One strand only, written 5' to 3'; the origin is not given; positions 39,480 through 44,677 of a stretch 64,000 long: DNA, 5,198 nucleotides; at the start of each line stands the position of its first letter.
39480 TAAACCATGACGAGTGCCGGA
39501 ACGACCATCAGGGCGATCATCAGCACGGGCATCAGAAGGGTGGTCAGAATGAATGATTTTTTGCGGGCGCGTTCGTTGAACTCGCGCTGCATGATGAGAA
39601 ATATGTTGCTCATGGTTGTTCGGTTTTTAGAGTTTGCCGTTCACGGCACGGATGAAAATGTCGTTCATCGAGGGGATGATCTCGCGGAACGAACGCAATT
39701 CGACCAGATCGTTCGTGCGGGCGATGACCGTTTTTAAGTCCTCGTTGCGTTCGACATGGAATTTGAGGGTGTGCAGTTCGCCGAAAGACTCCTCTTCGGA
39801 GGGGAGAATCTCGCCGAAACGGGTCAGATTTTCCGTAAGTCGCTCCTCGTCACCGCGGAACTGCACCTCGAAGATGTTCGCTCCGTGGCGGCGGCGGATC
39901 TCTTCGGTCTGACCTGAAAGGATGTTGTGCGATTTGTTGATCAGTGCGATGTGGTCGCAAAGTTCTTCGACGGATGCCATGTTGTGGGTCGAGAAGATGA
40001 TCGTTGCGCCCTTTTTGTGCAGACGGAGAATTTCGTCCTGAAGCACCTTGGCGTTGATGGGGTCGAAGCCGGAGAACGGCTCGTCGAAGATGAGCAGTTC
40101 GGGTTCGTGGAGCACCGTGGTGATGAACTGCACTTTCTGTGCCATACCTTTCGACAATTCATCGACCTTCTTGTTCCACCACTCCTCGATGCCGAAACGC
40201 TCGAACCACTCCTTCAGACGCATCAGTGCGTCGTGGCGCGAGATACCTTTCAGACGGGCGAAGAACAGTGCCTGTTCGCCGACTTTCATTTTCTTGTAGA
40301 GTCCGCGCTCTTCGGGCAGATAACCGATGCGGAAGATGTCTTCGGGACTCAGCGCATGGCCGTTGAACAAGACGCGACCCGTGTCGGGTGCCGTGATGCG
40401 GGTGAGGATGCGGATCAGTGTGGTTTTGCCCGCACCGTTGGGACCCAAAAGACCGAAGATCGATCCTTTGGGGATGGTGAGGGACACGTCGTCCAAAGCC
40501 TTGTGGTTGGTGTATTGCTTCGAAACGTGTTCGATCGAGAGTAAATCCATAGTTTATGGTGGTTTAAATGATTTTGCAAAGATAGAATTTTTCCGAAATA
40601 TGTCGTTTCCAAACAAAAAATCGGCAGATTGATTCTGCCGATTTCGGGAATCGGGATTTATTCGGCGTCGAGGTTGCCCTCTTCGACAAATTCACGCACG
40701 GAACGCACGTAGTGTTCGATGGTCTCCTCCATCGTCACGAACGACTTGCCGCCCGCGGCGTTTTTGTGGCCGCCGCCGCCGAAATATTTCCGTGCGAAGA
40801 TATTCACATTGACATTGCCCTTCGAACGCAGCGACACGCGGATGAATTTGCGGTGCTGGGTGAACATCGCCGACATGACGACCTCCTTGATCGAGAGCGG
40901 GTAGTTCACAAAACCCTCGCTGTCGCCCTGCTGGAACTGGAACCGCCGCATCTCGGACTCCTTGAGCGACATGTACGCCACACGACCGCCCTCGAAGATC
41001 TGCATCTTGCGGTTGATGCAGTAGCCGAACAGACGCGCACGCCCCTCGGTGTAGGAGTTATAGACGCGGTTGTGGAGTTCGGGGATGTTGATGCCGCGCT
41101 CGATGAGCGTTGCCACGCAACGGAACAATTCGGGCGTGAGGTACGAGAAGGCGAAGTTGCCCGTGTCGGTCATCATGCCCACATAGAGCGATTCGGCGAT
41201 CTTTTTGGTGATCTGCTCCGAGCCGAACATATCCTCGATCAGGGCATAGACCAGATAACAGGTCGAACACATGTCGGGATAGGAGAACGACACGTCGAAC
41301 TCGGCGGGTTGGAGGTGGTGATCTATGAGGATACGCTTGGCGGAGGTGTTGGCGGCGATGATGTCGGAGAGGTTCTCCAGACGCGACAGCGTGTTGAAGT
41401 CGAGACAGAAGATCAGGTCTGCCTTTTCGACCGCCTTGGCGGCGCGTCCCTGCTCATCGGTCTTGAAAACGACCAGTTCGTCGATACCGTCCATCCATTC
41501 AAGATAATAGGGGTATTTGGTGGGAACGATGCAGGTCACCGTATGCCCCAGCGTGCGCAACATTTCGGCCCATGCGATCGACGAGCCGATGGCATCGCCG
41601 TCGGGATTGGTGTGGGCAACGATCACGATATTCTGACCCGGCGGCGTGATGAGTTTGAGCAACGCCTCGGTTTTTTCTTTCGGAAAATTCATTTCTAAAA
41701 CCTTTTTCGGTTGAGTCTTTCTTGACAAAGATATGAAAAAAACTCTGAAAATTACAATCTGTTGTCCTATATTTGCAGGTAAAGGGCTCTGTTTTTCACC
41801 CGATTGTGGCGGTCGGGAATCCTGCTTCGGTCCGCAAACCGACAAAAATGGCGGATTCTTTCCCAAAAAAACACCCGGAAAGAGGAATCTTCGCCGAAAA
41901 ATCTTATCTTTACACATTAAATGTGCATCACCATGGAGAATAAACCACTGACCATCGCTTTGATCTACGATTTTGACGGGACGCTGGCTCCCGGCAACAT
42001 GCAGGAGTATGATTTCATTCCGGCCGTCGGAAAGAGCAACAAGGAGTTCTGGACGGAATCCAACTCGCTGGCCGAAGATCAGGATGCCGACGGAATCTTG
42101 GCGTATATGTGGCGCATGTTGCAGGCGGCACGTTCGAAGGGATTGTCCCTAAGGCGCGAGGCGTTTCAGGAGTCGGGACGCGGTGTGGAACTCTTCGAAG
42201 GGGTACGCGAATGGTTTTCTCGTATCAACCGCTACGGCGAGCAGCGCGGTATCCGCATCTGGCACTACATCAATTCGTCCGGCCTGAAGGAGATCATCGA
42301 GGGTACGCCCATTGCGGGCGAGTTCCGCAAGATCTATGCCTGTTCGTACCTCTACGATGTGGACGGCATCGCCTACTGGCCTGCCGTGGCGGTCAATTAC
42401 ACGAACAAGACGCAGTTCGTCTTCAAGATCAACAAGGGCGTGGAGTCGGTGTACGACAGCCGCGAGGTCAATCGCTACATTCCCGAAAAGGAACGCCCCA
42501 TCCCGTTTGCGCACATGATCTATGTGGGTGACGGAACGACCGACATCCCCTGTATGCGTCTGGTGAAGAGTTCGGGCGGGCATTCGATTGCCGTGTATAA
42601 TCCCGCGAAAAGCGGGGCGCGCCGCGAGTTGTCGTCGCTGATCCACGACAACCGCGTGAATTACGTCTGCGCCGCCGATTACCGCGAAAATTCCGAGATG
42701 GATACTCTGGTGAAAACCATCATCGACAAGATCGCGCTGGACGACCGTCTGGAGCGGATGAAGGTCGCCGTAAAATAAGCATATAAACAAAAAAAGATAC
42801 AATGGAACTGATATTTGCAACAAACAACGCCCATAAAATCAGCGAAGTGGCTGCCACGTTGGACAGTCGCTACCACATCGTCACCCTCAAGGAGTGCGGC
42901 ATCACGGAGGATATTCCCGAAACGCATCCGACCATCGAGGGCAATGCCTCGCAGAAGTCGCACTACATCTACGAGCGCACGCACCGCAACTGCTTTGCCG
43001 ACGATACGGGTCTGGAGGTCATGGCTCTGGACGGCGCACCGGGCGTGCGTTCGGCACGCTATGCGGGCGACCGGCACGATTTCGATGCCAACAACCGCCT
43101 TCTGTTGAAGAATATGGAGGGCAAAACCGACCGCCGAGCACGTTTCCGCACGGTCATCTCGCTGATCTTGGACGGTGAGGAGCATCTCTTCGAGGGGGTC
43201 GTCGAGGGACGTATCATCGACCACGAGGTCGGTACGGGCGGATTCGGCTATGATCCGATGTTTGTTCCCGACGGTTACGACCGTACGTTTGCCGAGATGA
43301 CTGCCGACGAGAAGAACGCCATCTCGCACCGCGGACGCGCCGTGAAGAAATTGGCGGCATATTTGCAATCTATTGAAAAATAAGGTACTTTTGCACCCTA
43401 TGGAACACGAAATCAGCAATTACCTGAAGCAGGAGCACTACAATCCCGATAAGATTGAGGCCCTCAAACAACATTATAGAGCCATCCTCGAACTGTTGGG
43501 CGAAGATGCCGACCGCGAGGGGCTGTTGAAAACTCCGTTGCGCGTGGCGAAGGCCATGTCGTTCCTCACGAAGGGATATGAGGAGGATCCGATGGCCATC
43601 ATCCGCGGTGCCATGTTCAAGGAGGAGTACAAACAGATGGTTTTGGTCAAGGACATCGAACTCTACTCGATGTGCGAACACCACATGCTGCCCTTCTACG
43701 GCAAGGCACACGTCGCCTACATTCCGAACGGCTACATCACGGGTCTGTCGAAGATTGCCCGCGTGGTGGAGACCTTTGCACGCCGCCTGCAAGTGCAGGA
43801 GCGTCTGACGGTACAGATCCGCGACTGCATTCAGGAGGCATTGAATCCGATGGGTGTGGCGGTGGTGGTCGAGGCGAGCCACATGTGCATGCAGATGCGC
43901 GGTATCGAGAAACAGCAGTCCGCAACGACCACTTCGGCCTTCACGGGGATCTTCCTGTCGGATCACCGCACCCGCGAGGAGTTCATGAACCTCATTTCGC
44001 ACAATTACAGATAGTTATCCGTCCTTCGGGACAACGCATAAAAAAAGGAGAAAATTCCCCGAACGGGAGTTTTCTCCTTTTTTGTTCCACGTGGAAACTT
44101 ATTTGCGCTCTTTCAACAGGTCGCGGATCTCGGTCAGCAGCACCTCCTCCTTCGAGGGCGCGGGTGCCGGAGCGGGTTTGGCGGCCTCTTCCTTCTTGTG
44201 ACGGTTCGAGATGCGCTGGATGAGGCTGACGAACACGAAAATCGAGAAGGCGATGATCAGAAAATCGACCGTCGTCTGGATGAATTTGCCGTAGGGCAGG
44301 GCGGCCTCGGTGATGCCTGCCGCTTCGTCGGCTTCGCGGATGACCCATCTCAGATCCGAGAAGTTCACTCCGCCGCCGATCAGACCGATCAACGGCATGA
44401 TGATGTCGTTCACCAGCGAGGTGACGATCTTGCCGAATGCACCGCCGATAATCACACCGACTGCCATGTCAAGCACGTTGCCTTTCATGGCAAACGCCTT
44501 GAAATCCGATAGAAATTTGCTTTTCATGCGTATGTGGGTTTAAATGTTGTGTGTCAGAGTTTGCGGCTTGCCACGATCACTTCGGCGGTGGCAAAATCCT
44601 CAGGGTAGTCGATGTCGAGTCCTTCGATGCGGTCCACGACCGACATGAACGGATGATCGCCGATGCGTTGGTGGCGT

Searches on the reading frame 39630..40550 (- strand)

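Call 81: search_protein_families(library=padloc, proteins=[window:39630-40550:-], max_evalue=1e-8)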
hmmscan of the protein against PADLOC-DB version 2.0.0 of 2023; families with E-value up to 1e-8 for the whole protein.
window:39630-40550:- (307 aa): 3 families
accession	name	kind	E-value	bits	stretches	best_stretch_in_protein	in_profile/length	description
PDLC04135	mad3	-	3.8e-28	97.1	1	124-225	256-363/374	mads_3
PDLC02980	AriA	-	3.5e-14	51.5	0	130-191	236-300/304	-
PDLC04140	mad8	-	2.7e-10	38.3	0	14-49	12-47/314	mads_8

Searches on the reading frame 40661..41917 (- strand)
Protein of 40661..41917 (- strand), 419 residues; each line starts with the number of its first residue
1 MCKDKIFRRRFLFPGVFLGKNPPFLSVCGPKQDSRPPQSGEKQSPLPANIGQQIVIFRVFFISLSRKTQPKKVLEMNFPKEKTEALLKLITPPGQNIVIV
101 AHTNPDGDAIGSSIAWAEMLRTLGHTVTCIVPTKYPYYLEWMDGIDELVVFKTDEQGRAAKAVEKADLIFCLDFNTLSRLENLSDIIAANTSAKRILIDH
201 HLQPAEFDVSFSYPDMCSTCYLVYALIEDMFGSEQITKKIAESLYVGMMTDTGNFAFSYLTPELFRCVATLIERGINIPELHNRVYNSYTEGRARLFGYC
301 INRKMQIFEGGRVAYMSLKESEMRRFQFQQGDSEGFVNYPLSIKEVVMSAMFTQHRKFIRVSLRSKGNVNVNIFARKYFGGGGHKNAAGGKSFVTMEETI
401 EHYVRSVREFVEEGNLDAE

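Call 80: search_protein_families(library=padloc, proteins=[window:40661-41917:-], max_evalue=1e-8)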
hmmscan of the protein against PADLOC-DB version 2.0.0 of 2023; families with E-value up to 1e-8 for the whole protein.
window:40661-41917:- (419 aa): 0 families

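Call 83: search_protein_families(library=pfam, proteins=[window:40661-41917:-], max_evalue=0.001)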
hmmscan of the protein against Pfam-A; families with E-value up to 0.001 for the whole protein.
window:40661-41917:- (419 aa): 2 families
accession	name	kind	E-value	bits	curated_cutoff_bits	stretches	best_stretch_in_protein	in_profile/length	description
PF01368.27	DHH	-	2.6e-23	83.1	28.1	1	96-248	1-125/125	DHH family, N-terminal domain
PF02272.25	DHHA1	-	8.5e-11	42.7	25.9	1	318-412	9-101/102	DHHA1 domain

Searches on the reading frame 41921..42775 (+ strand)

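Call 82: search_protein_families(library=padloc, proteins=[window:41921-42775:+], max_evalue=1e-8)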
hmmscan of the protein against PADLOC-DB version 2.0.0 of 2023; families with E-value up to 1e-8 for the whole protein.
window:41921-42775:+ (285 aa): 3 families
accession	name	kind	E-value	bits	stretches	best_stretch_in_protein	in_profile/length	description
PDLC05002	PDC-S34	-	8.2e-131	433.6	1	9-281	4-276/284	-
PDLC05001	PDC-S34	-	3.5e-107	356.7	1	7-283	11-284/384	-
PDLC05000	PDC-S34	-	5.1e-105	350.1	1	11-282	3-271/416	-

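Call 83: search_protein_families(library=pfam, proteins=[window:41921-42775:+], max_evalue=0.001)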
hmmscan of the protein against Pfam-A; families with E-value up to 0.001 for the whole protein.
window:41921-42775:+ (285 aa): 2 families
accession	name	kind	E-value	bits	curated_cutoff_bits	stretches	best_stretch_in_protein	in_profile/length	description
PF12710.13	HAD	-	1.7e-08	35.6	27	1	15-213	2-189/189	haloacid dehalogenase-like hydrolase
PF06888.18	Put_Phosphatase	-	6.7e-06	26.1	27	1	14-212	3-185/234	Putative Phosphatase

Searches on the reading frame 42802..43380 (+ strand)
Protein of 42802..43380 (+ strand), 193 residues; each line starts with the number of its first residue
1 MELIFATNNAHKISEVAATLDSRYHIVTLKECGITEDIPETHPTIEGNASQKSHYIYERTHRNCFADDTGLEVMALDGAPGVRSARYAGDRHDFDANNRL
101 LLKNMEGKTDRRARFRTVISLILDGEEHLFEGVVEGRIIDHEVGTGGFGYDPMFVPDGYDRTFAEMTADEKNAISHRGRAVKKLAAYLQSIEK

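Call 82: search_protein_families(library=padloc, proteins=[window:42802-43380:+], max_evalue=1e-8)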
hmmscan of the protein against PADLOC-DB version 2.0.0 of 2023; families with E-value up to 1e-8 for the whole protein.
window:42802-43380:+ (193 aa): 0 families

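Call 83: search_protein_families(library=pfam, proteins=[window:42802-43380:+], max_evalue=0.001)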
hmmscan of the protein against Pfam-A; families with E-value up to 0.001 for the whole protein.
window:42802-43380:+ (193 aa): 1 family
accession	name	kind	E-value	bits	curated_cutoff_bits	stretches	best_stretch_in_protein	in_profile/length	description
PF01725.21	Ham1p_like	-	7.3e-66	222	22.5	1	3-186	1-185/186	Ham1 family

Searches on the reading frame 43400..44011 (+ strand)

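Call 82: search_protein_families(library=padloc, proteins=[window:43400-44011:+], max_evalue=1e-8)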
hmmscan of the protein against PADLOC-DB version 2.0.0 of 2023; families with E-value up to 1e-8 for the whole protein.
window:43400-44011:+ (204 aa): 0 families

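Call 83: search_protein_families(library=pfam, proteins=[window:43400-44011:+], max_evalue=0.001)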
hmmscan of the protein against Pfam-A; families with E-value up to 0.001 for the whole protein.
window:43400-44011:+ (204 aa): 1 family
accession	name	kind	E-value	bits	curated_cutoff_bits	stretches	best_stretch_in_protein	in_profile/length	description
PF01227.27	GTP_cyclohydroI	-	2.8e-78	261.9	27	1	23-199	2-178/179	GTP cyclohydrolase I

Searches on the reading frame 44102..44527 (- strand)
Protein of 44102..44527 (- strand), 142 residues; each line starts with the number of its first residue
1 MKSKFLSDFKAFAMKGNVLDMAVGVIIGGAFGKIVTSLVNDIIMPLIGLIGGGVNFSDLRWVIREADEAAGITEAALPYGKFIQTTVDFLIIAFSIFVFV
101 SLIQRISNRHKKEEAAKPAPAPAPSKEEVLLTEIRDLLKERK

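Call 83: search_protein_families(library=pfam, proteins=[window:44102-44527:-], max_evalue=0.001)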
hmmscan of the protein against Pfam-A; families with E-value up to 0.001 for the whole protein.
window:44102-44527:- (142 aa): 1 family
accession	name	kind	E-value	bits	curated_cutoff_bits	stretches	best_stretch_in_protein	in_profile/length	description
PF01741.23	MscL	-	9.6e-47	158.8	27.4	1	5-139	1-123/123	Large-conductance mechanosensitive channel, MscL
